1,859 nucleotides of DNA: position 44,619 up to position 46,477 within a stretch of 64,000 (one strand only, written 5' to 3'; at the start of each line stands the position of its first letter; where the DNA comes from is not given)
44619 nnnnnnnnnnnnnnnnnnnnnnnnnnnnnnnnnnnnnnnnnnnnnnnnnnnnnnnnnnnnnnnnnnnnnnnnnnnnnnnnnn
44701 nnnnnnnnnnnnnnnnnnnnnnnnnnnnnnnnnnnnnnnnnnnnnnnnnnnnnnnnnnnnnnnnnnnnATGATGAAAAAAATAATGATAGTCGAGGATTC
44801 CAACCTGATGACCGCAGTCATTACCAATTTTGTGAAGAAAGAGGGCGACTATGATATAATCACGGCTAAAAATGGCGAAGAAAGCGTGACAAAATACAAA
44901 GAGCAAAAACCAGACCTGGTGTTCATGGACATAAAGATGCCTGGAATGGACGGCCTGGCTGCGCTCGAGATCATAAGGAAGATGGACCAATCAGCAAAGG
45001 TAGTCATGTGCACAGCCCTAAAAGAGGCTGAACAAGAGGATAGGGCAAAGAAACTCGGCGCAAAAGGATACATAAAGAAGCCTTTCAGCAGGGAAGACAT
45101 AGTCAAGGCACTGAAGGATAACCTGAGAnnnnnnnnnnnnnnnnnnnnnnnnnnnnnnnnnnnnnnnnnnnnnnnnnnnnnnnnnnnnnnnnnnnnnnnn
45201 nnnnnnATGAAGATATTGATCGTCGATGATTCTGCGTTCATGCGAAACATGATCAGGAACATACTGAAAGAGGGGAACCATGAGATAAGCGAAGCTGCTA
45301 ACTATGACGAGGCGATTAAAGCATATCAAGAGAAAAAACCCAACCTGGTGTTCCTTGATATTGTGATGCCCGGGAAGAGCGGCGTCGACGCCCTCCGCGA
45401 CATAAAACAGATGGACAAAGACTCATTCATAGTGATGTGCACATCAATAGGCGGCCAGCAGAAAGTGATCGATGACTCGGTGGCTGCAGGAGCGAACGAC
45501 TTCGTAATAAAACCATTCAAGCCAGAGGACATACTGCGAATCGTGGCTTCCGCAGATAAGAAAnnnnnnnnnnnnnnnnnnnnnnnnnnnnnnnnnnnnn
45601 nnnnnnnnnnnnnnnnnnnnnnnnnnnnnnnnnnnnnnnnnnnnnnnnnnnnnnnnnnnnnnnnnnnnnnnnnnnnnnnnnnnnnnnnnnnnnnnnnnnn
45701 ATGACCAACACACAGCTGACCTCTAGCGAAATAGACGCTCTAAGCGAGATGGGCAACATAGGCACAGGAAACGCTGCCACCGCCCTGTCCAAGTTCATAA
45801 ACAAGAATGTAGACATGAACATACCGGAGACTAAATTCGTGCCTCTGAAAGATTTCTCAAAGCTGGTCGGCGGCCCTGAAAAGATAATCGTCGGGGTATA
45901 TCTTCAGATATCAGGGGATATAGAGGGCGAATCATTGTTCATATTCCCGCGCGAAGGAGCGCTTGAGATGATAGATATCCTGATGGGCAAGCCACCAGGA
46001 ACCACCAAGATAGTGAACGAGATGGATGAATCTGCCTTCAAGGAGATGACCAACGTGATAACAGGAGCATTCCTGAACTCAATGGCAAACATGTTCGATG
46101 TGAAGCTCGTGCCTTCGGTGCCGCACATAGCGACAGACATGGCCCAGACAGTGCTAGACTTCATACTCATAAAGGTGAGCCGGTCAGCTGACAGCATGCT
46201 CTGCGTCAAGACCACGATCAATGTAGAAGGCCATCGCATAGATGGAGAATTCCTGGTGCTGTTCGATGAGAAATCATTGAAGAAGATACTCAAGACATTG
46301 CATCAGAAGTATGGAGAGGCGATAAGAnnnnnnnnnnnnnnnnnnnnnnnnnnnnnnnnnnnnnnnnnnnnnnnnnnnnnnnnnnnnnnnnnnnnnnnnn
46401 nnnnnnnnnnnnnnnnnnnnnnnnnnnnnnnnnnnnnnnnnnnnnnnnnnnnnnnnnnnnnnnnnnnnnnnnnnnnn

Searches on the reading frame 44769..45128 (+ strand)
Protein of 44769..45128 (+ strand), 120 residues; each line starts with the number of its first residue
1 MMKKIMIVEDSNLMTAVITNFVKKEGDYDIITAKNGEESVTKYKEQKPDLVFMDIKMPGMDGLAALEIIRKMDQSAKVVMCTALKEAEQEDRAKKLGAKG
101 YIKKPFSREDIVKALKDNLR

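Call 3: search_protein_families(library=pfam, proteins=[window:44769-45128:+], max_evalue=1)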
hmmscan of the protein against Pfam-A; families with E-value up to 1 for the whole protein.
window:44769-45128:+ (120 aa): 2 families
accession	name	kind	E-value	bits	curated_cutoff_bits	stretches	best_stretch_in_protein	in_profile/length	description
PF00072.30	Response_reg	-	7.1e-30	103.9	30.2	1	5-116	1-111/111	Response regulator receiver domain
PF23198.2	PDE8A_N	-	0.01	16.2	29.6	1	26-93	33-101/147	PDE8A-like, N-terminal domain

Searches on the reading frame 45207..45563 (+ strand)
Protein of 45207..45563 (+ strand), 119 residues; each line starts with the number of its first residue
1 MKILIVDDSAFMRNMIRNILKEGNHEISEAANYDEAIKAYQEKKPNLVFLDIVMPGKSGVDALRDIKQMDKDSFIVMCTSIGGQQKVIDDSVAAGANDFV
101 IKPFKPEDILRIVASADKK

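Call 3: search_protein_families(library=pfam, proteins=[window:45207-45563:+], max_evalue=1)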
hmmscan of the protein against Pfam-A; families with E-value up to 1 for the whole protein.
window:45207-45563:+ (119 aa): 2 families
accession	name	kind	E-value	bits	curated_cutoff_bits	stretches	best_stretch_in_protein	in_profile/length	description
PF00072.30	Response_reg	-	6.6e-27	94.3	30.2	1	3-113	1-110/111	Response regulator receiver domain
PF24390.1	PRTase-CE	-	0.00086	19.7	27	1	11-85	29-103/253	PRTase-CE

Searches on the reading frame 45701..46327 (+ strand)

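Call 3: search_protein_families(library=pfam, proteins=[window:45701-46327:+], max_evalue=1)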
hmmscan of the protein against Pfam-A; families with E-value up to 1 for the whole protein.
window:45701-46327:+ (209 aa): 2 families
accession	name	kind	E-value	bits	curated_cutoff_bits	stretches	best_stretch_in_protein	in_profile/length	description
PF04509.17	CheC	-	8.8e-16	58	22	2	11-43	3-35/38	CheC-like family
PF13690.11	CheX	-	1.7e-12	47.7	27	2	66-137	3-68/94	Chemotaxis phosphatase CheX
